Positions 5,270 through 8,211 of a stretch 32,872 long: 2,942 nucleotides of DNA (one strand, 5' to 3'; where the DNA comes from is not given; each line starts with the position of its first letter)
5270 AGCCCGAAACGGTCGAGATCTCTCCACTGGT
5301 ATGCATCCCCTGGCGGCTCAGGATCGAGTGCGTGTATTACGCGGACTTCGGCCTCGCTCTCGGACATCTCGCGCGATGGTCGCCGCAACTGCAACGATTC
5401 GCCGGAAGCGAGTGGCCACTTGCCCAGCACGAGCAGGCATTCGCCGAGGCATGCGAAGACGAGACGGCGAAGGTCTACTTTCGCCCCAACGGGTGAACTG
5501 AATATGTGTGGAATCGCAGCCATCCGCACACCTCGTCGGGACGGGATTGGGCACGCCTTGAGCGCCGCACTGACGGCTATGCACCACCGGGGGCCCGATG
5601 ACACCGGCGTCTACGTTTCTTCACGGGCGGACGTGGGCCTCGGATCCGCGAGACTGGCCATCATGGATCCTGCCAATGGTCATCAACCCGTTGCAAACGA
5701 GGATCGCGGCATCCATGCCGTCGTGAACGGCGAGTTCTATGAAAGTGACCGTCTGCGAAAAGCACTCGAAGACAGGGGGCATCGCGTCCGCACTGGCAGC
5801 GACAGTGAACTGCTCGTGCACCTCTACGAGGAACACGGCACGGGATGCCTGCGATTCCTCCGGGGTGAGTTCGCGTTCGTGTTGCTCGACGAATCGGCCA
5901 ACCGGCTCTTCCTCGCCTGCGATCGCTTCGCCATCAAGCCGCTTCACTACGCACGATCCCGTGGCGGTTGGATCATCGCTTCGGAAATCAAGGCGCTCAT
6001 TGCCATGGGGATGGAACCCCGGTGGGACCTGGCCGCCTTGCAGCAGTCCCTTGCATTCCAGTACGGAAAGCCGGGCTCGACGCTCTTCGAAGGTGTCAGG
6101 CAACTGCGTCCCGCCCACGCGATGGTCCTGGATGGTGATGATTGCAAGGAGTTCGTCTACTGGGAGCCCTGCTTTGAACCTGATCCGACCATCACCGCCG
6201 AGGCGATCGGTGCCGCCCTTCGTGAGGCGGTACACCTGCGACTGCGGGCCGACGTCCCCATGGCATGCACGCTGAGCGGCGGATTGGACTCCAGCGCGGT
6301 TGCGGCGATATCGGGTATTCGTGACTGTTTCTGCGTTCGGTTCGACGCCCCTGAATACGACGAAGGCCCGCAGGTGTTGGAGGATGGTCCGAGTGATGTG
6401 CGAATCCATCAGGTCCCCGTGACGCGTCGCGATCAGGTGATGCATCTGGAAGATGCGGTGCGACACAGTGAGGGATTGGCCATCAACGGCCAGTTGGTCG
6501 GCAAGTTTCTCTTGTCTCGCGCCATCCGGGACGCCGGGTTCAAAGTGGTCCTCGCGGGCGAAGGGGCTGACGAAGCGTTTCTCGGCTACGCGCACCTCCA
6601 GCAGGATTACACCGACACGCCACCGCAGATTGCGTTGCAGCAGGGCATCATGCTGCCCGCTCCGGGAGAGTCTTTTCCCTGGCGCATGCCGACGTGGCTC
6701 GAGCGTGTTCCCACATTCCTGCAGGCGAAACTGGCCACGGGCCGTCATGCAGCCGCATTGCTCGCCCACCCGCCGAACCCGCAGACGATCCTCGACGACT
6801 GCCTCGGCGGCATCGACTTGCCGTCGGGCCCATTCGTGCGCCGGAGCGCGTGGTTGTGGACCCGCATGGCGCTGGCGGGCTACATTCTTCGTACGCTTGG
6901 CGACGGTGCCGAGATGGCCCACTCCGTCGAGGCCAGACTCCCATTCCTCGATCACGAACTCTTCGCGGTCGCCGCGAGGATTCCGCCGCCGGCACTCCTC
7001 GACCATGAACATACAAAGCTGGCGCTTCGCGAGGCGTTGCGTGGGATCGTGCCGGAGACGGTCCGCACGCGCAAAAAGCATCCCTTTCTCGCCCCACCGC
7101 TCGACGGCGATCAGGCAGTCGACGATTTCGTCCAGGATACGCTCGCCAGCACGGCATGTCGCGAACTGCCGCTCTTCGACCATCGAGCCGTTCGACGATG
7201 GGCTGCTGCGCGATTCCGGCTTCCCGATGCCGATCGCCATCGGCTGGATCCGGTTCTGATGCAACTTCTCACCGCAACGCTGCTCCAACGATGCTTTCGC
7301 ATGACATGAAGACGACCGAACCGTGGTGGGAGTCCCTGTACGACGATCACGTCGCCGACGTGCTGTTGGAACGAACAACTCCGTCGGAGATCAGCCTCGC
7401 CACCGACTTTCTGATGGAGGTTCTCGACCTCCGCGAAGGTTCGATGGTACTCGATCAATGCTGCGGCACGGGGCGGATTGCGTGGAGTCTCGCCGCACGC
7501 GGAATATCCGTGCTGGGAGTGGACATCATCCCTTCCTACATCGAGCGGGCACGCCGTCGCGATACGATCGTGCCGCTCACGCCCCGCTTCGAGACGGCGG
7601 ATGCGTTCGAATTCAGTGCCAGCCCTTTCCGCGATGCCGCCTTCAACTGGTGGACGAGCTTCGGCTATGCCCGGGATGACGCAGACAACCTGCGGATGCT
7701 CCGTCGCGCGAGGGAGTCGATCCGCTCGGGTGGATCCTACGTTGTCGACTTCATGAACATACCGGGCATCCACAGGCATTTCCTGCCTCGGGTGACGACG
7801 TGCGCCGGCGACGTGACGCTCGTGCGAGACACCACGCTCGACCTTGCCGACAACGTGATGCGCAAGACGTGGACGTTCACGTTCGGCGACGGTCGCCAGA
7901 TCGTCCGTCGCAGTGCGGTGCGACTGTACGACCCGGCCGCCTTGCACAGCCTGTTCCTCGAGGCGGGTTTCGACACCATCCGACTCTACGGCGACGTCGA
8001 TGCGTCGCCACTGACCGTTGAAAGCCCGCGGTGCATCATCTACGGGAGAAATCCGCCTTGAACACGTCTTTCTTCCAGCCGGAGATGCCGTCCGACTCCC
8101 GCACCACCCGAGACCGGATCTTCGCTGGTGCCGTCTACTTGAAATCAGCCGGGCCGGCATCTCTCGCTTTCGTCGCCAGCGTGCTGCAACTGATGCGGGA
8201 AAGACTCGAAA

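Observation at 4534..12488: Compact, translationally coupled 6-gene cassette: ADH, AsnB-like, MTase, PhyH-like, NRPS-like A-T-R and HTH-less NadR, probably an uncharacterised small-molecule pathway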

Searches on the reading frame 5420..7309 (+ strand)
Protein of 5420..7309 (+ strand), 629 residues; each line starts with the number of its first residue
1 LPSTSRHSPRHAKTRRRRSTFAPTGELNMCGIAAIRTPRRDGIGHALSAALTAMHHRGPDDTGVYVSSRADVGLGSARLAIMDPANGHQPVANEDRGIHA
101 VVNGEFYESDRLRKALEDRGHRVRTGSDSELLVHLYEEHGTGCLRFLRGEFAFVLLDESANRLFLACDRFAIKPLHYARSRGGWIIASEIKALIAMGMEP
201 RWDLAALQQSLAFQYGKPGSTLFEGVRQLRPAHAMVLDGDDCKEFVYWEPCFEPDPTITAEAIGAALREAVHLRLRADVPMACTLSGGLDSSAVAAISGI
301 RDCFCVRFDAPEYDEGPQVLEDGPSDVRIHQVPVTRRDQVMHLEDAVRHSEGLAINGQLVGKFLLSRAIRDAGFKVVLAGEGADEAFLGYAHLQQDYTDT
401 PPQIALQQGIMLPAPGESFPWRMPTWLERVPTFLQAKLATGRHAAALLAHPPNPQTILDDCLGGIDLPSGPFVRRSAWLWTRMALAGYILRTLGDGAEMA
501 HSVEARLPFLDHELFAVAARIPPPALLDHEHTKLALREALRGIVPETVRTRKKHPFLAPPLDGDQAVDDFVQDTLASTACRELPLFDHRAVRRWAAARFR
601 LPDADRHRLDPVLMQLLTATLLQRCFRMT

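Call 3: search_protein_families(library=pfam, proteins=[window:5420-7309:+], max_evalue=0.01)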
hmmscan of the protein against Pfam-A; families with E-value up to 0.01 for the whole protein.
window:5420-7309:+ (629 aa): 4 families
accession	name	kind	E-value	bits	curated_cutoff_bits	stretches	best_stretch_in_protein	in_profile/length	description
PF00733.27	Asn_synthase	-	4.3e-59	201.4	21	1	264-600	3-333/354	Asparagine synthase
PF13537.11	GATase_7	-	7.4e-37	126.5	25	1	77-194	2-122/123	Glutamine amidotransferase domain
PF13522.11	GATase_6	-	4.2e-33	114.6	27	1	59-189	1-130/130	Glutamine amidotransferase domain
PF12481.13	DUF3700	-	0.0013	18.7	27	1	144-195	126-177/228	Aluminium induced protein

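Call 5: search_protein_families(library=ncbifam, proteins=[window:5420-7309:+], max_evalue=0.01)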
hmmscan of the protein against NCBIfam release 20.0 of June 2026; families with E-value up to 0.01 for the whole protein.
window:5420-7309:+ (629 aa): 9 families
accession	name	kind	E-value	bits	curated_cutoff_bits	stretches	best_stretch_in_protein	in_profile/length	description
TIGR01536.1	asn_synth_AEB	equivalog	1.2e-107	361.1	267.1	1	30-556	1-517/517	asparagine synthase (glutamine-hydrolyzing)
TIGR03108.1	eps_aminotran_1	hypoth_equivalog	2e-79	267.9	816.9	2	29-393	1-377/628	XrtA/PEP-CTERM system amidotransferase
TIGR03104.1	trio_amidotrans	equivalog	2.2e-75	254.1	570.1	2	29-391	1-381/589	N-acetylglutaminylglutamine amidotransferase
NF006949.0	PRK09431.1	equivalog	7.4e-72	242.6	499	3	29-298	1-247/554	asparagine synthase B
NF033535.1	lass_lactam_cya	exception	1.1e-46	159.8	525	2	29-386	1-375/668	lasso peptide isopeptide bond-forming cyclase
NF033561.1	macrolact_Ik_Al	subfamily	7.6e-19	67.7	300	1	152-298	82-231/561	albusnodin/ikarugamycin family macrolactam cyclase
TIGR01134.1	purF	equivalog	6.7e-10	38.9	350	1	88-198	84-203/432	amidophosphoribosyltransferase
NF001484.0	PRK00331.1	subfamily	5.5e-07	28.3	381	1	85-196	83-201/601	isomerizing glutamine--fructose-6-phosphate transaminase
TIGR01135.1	glmS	equivalog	8.2e-06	24.6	418.05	1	85-196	82-200/607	glutamine--fructose-6-phosphate transaminase (isomerizing)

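Call 16: search_protein_families(library=padloc, proteins=[window:5504-7309:+], max_evalue=0.01)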
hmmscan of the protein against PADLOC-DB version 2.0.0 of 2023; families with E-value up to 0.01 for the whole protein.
window:5504-7309:+ (601 aa): 0 families

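Call 47: search_solved_structures(query=window:5504-7306:+, max_evalue=1e-8)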
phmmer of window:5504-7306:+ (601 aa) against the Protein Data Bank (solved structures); distinct sequences matched with E-value up to 1e-8: 5.
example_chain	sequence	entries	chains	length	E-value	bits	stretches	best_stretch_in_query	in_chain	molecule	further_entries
7ylz_A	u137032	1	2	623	2.7e-39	138.1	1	1-270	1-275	hydroxyamidotransferase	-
1ct9_A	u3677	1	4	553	2.2e-36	128.5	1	24-167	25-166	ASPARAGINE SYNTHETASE B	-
6gq3_A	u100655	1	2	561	5.3e-26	94.2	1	19-367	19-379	Asparagine synthetase [glutamine-hydrolyzing]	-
8sue_A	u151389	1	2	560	9.1e-26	93.5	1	24-367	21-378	Asparagine synthetase [glutamine-hydrolyzing]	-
9b6c_A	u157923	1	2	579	5.3e-25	90.9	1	25-367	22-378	Asparagine synthetase [glutamine-hydrolyzing]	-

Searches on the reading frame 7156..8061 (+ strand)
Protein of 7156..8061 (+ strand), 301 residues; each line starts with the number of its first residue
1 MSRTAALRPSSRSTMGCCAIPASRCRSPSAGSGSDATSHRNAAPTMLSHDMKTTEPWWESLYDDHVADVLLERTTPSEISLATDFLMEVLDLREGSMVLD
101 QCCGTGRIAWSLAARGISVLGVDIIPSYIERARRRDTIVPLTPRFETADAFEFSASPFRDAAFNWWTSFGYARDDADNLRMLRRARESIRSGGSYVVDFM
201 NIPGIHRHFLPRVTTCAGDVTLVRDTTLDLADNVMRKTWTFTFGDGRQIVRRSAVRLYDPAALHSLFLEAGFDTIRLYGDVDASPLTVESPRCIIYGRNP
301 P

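Call 3: search_protein_families(library=pfam, proteins=[window:7156-8061:+], max_evalue=0.01)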
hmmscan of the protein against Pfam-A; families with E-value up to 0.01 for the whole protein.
window:7156-8061:+ (301 aa): 8 families
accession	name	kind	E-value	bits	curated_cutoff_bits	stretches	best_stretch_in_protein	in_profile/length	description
PF13649.12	Methyltransf_25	-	1.2e-11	45.5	27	1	98-193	1-97/97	Methyltransferase domain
PF13847.12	Methyltransf_31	-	4.1e-10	39.9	27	1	93-201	2-113/145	Methyltransferase domain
PF08241.18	Methyltransf_11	-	3.6e-08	34.4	21.2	1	99-196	1-94/95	Methyltransferase domain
PF01209.24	Ubie_methyltran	-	1.2e-06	28.5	20.1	1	83-197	36-151/233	ubiE/COQ5 methyltransferase family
PF13489.12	Methyltransf_23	-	4.9e-06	26.8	27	1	83-275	10-162/164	Methyltransferase domain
PF08242.18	Methyltransf_12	-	0.00027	22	30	1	102-193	4-96/98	Methyltransferase domain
PF05175.20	MTS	-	0.0048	17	23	0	78-116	15-53/170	Methyltransferase small domain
PF02353.26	CMAS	-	0.0081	15.9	27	0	83-129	51-98/273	Mycolic acid cyclopropane synthetase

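Call 5: search_protein_families(library=ncbifam, proteins=[window:7156-8061:+], max_evalue=0.01)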
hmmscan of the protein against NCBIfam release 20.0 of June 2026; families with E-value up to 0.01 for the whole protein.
window:7156-8061:+ (301 aa): 24 families
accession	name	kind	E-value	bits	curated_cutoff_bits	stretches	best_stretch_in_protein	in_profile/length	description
TIGR02021.1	BchM-ChlM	equivalog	8.8e-09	35.1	158.9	1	58-137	17-97/218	magnesium protoporphyrin IX methyltransferase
NF041820.1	daptide_MTase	equivalog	4e-08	33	175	1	60-142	5-84/243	daptide-type RiPP biosynthesis methyltransferase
NF043040.1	corrin_prot_MT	hypoth_equivalog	2.3e-07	30.5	180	1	93-146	40-93/216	corrinoid protein-associated methyltransferase CpaM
TIGR01934.1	MenG_MenH_UbiE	subfamily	2.6e-07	30.2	158.35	1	87-196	32-140/223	ubiquinone/menaquinone biosynthesis methyltransferase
NF001241.0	PRK00216.1-2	equivalog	4.3e-07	29.8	327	1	87-198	44-148/231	demethylmenaquinone methyltransferase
NF047649.1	MTase_UXPK_star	exception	1.4e-06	27.5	460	1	91-198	74-182/283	methyltransferase/UXPK-star double selenoprotein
NF045667.1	MTase_DVU1556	equivalog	3.2e-06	26.7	155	1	83-141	11-70/213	DVU_1556 family methyltransferase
TIGR01983.1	UbiG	equivalog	1.8e-05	24.2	102.95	1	94-196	49-150/228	bifunctional 2-polyprenyl-6-hydroxyphenol methylase/3-demethylubiquinol 3-O-methyltransferase UbiG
NF001243.0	PRK00216.1-4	equivalog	3.1e-05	23.4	235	1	86-196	39-150/237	demethylmenaquinone methyltransferase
TIGR00479.1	rumA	equivalog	3.1e-05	23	183.55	1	85-134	284-333/432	23S rRNA (uracil(1939)-C(5))-methyltransferase RlmD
NF011529.0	PRK14968.1-3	equivalog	6.1e-05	22.5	162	1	83-152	23-93/198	putative methyltransferase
NF007610.0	PRK10258.1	equivalog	8e-05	22.1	342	1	82-137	30-85/251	malonyl-ACP O-methyltransferase BioC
NF001244.0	PRK00216.1-5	equivalog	0.00016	21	216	1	88-165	42-121/236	bifunctional demethylmenaquinone methyltransferase/2-methoxy-6-polyprenyl-1,4-benzoquinol methylase UbiE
TIGR02752.1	MenG_heptapren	equivalog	0.00022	20.8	419.85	1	86-196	37-148/231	demethylmenaquinone methyltransferase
TIGR04345.1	ovoA_Cterm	equivalog_domain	0.00036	20.1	170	1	82-132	29-79/242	putative 4-mercaptohistidine N1-methyltransferase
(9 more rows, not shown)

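Call 16: search_protein_families(library=padloc, proteins=[window:7306-8061:+], max_evalue=0.01)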
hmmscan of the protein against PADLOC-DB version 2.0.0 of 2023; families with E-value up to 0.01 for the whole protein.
window:7306-8061:+ (251 aa): 3 families
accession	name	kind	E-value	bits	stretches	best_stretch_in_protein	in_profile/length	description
PDLC04134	mad2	-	1e-12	45.7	1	33-147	280-394/492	mads_2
PDLC03018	MTase_I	-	0.0078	12.6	0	33-57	316-340/749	Type I methyltransferase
PDLC03364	MTase_II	-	0.0083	13.1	0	36-76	50-90/380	Type II methyltransferase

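Call 45: search_solved_structures(query=window:7306-8058:+, max_evalue=0.01)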
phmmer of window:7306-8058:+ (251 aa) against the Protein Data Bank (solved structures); distinct sequences matched with E-value up to 0.01: 40.
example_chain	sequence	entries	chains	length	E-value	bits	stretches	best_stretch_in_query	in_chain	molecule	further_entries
9ri2_A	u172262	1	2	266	5.3e-20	75.2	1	46-247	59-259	Methyltransferase, putative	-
3bus_A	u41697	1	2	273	1.1e-10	44.6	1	7-152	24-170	Methyltransferase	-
1wzn_A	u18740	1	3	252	2.5e-09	40.2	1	29-149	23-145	SAM-dependent methyltransferase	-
5gm1_A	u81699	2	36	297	3.7e-08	36.4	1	31-145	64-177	O-methylransferase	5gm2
3ccf_A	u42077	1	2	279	1.2e-07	34.7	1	34-151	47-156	Cyclopropane-fatty-acyl-phospholipid synthase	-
9rfr_A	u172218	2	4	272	2.1e-07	33.9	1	24-152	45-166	Ubiquinone biosynthesis O-methyltransferase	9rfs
5bsz_A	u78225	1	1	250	2.7e-06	30.3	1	28-155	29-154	N-methyltransferase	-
4hgy_A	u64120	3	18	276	4e-06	29.7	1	9-154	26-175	CcbJ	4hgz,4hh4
6uv6_A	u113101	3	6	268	2.3e-05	27.2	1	32-155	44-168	D-glucose O-methyltransferase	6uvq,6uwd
4nec_A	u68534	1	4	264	2.8e-05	26.9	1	42-106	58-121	Putative SAM-dependent methyltransferase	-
5u4t_A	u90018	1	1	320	2.8e-05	26.9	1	33-117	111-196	Putative gentamicin methyltransferase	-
5u18_A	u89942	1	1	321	2.9e-05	26.9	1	33-117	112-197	N-3'' methyltransferase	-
5u1i_A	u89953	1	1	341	3.2e-05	26.8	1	33-117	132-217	Putative gentamicin methyltransferase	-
5tyq_A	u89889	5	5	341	3.2e-05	26.7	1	33-117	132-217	Putative gentamicin methyltransferase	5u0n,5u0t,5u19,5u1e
5wp5_A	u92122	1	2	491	0.00017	24.3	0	35-101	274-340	Phosphomethylethanolamine N-methyltransferase 2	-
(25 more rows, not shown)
